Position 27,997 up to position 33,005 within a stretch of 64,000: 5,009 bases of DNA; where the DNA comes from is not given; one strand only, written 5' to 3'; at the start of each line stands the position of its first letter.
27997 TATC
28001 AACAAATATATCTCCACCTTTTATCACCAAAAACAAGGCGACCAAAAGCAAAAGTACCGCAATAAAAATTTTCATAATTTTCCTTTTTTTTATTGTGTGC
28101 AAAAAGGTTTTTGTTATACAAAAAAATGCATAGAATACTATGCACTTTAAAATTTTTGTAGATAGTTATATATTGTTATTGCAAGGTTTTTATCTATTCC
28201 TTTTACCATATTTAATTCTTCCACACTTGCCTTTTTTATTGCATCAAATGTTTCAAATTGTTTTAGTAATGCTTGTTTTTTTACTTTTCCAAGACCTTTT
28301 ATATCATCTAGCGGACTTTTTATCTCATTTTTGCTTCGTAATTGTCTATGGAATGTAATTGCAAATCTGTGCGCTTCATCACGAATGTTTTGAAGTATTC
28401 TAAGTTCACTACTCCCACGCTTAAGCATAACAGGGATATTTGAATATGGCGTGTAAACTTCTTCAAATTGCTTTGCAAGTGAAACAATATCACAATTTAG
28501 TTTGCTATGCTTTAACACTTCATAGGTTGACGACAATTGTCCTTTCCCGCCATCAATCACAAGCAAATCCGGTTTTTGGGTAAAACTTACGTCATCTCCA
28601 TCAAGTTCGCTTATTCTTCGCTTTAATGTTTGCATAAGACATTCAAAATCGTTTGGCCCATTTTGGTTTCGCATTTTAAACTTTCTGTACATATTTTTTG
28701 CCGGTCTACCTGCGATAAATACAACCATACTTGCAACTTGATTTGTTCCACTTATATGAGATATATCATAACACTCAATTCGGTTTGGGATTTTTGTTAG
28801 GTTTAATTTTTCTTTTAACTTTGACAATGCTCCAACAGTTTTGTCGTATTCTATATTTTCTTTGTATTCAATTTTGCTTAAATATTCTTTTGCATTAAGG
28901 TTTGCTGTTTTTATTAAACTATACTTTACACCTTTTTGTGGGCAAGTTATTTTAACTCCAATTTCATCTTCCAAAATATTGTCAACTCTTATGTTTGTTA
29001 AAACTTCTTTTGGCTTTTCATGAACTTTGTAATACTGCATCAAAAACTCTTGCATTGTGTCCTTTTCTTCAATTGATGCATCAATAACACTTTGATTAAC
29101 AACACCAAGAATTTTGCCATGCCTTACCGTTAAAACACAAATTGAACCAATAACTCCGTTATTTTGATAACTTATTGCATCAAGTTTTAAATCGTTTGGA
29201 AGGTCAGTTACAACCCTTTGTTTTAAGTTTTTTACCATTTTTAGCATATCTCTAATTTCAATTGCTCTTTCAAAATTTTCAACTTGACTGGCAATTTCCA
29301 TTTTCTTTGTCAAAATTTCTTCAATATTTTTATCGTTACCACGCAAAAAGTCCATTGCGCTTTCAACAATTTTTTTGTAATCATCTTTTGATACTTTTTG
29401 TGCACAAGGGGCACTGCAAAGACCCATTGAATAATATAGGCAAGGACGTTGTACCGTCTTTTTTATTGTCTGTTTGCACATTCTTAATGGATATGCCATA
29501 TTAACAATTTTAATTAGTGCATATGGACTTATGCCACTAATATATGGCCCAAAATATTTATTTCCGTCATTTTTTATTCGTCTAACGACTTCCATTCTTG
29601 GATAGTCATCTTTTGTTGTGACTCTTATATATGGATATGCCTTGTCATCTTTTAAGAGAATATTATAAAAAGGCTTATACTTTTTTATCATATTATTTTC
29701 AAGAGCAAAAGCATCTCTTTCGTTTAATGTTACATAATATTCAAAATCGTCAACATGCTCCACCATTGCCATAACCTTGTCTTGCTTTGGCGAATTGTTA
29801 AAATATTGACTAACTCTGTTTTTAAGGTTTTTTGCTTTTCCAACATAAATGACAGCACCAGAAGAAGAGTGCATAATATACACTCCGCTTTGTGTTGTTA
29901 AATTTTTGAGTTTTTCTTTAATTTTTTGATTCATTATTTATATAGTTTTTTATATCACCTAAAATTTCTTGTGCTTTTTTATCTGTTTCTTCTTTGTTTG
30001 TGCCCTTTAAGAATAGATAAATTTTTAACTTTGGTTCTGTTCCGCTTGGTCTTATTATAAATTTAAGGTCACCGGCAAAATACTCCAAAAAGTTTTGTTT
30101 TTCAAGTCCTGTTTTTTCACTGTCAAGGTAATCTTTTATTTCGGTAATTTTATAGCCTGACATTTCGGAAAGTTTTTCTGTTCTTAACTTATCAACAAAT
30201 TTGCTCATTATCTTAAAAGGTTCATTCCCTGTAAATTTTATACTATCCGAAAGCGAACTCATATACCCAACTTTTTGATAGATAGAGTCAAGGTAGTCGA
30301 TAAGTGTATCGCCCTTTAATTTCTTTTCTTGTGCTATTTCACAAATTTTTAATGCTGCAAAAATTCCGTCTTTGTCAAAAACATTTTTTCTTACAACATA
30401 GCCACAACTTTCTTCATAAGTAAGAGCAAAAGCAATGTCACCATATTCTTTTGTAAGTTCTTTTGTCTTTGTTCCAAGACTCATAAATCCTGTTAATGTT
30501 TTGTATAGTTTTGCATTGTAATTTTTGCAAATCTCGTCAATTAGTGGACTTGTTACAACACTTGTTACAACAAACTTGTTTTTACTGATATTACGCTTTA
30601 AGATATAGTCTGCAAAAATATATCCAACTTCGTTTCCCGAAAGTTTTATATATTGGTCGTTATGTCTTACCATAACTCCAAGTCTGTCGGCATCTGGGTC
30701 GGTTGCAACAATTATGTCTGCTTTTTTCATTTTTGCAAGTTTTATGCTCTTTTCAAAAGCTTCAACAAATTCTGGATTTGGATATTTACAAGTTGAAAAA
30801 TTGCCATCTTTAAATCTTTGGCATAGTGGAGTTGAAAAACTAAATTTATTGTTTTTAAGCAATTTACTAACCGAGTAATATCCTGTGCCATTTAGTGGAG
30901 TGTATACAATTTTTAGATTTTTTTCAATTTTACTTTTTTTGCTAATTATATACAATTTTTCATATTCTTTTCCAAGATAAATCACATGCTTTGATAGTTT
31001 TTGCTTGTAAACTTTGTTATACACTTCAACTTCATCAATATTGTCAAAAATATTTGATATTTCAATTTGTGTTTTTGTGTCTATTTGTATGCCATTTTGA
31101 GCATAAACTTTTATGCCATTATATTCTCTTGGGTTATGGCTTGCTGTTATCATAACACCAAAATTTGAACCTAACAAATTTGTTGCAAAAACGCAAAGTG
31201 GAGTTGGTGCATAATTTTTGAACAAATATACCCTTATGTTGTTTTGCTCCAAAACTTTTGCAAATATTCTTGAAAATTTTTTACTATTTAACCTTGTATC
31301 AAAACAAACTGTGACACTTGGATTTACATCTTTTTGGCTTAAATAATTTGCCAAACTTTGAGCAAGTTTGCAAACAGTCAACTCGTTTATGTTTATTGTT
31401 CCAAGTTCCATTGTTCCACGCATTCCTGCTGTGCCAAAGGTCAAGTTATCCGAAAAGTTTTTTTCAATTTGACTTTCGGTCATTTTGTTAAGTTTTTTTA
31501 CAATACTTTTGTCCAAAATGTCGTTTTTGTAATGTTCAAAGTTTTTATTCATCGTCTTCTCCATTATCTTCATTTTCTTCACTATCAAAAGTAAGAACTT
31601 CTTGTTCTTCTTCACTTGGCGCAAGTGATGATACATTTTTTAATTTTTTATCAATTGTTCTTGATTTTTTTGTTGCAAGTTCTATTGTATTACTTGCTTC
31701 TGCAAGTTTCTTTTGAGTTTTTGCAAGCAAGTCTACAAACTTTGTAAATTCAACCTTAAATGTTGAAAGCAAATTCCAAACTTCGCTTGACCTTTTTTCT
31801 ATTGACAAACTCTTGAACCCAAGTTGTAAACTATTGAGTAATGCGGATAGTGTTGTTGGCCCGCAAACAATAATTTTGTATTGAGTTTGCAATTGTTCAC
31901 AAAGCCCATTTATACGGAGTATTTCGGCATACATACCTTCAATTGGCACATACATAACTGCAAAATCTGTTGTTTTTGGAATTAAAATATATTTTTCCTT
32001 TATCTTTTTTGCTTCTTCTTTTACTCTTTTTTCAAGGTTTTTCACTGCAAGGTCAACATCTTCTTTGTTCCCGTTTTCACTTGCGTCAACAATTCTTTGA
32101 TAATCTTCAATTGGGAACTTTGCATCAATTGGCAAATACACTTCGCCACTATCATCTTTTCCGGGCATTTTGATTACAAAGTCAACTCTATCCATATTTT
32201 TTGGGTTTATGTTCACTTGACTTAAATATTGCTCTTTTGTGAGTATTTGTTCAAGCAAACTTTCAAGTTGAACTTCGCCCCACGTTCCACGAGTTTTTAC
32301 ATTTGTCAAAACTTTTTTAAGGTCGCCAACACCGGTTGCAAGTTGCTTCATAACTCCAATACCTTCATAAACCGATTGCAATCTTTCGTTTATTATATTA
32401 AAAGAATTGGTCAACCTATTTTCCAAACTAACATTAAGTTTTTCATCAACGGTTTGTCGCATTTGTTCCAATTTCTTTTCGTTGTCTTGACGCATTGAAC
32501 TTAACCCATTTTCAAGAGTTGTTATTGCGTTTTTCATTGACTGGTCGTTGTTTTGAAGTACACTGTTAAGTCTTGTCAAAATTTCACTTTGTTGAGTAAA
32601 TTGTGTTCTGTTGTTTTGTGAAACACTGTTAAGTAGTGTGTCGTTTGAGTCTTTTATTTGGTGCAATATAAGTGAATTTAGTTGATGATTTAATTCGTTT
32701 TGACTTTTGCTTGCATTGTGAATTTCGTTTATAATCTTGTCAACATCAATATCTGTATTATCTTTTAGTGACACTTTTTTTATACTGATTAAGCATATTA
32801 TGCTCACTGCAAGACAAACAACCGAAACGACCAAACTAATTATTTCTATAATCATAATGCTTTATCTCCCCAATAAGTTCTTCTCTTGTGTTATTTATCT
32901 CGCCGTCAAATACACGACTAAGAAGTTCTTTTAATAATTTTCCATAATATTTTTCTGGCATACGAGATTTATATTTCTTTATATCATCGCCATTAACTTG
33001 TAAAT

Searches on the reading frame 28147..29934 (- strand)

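Call 90: search_protein_families(library=pfam, proteins=[window:28147-29934:-], max_evalue=0.00001)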
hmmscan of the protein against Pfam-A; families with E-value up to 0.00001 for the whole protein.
window:28147-29934:- (595 aa): 6 families
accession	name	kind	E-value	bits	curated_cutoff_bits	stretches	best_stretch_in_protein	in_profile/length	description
PF08459.17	UvrC_RNaseH_dom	-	7e-50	169.4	22.3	1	374-526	1-159/159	UvrC RNAse H endonuclease domain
PF22920.2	UvrC_RNaseH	-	4.8e-15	55.9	24.3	1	251-353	2-114/116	UvrC Ribonuclease H-like domain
PF01541.30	GIY-YIG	-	1.2e-10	42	22.6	1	16-90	2-77/78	GIY-YIG catalytic domain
PF14520.12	HHH_5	-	2e-08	35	27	1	541-593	3-56/57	Helix-hairpin-helix domain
PF02151.25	UVR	-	1e-07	31.9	21.5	1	208-236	7-35/36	UvrB/uvrC motif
PF12826.13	HHH_2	-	2.7e-07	31.1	27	1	545-593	8-56/64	Helix-hairpin-helix motif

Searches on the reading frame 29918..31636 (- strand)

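Call 90: search_protein_families(library=pfam, proteins=[window:29918-31636:-], max_evalue=0.00001)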
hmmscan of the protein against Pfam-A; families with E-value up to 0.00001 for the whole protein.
window:29918-31636:- (572 aa): 3 families
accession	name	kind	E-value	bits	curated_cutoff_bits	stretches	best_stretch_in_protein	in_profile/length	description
PF02878.22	PGM_PMM_I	-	5.5e-40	136.7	22.5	1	66-202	3-136/138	Phosphoglucomutase/phosphomannomutase, alpha/beta/alpha domain I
PF02879.22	PGM_PMM_II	-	3.3e-21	76.2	29.3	1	234-322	14-99/103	Phosphoglucomutase/phosphomannomutase, alpha/beta/alpha domain II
PF02880.22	PGM_PMM_III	-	4.3e-19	69.2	20.7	1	334-449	2-108/115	Phosphoglucomutase/phosphomannomutase, alpha/beta/alpha domain III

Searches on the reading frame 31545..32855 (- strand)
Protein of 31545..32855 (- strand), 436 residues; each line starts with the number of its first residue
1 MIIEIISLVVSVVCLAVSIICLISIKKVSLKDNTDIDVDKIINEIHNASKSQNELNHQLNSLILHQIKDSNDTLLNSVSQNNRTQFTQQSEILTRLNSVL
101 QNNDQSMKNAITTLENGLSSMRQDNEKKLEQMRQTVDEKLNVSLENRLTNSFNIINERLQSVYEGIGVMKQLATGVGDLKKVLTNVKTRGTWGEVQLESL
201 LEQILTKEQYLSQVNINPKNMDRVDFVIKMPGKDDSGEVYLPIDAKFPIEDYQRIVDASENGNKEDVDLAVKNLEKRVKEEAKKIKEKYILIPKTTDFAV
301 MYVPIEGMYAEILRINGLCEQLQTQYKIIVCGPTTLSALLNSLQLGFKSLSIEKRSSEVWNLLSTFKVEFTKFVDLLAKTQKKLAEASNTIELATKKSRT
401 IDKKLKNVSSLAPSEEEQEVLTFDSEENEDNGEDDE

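Call 64: search_protein_families(library=pfam, proteins=[window:31545-32855:-], max_evalue=0.001)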
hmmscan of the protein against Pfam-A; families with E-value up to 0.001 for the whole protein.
window:31545-32855:- (436 aa): 1 family
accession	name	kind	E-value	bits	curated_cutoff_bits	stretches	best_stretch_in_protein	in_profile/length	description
PF02646.22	RmuC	-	5.1e-72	242.9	26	1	127-417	1-290/291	RmuC family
